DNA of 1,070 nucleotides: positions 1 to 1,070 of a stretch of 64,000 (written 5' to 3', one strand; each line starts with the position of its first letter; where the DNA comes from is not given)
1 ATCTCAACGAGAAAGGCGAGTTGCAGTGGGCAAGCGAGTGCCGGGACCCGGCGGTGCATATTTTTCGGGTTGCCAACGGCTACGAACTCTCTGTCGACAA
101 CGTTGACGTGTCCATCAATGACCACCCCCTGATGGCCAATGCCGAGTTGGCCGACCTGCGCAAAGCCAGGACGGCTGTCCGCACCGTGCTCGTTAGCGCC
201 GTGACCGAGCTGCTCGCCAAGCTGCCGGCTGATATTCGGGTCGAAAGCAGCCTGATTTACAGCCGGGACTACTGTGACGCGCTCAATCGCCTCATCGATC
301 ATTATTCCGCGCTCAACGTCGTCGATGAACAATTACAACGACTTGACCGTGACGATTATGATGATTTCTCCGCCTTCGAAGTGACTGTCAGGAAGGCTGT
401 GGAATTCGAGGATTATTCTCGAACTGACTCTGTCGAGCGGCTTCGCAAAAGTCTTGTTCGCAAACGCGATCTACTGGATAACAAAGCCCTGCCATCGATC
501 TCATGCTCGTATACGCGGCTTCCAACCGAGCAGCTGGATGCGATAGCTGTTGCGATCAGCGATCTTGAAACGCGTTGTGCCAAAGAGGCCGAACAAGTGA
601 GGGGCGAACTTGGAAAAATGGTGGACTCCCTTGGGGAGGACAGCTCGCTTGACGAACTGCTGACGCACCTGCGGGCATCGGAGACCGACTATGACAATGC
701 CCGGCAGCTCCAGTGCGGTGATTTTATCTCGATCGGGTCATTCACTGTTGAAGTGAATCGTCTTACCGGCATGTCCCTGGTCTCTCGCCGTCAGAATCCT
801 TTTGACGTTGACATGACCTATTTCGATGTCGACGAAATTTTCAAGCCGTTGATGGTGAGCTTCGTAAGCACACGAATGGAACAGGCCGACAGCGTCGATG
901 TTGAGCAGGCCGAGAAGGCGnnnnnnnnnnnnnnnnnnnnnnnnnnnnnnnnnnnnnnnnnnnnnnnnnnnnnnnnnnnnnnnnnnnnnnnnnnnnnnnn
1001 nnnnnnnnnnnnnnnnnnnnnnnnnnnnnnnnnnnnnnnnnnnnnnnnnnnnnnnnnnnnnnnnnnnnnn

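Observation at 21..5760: Candidate cyclic-nucleotide-gated transmembrane electron-transfer module: cNMP-binding::4x[4Fe-4S] fusion + His-rich membrane protein + decaheme cytochrome c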

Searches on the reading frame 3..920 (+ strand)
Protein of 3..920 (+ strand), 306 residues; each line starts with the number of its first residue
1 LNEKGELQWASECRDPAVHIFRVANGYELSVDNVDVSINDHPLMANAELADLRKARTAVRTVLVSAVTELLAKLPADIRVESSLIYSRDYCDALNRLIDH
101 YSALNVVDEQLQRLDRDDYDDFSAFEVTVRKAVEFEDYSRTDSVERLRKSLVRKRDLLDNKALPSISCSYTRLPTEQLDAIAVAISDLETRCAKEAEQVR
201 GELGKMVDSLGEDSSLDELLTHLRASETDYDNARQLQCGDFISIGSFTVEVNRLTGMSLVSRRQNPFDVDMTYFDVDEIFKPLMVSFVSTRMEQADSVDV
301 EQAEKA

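Call 62: search_protein_families(library=pfam, proteins=[window:3-920:+], max_evalue=0.01)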
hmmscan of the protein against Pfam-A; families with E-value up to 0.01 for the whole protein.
window:3-920:+ (306 aa): 0 families
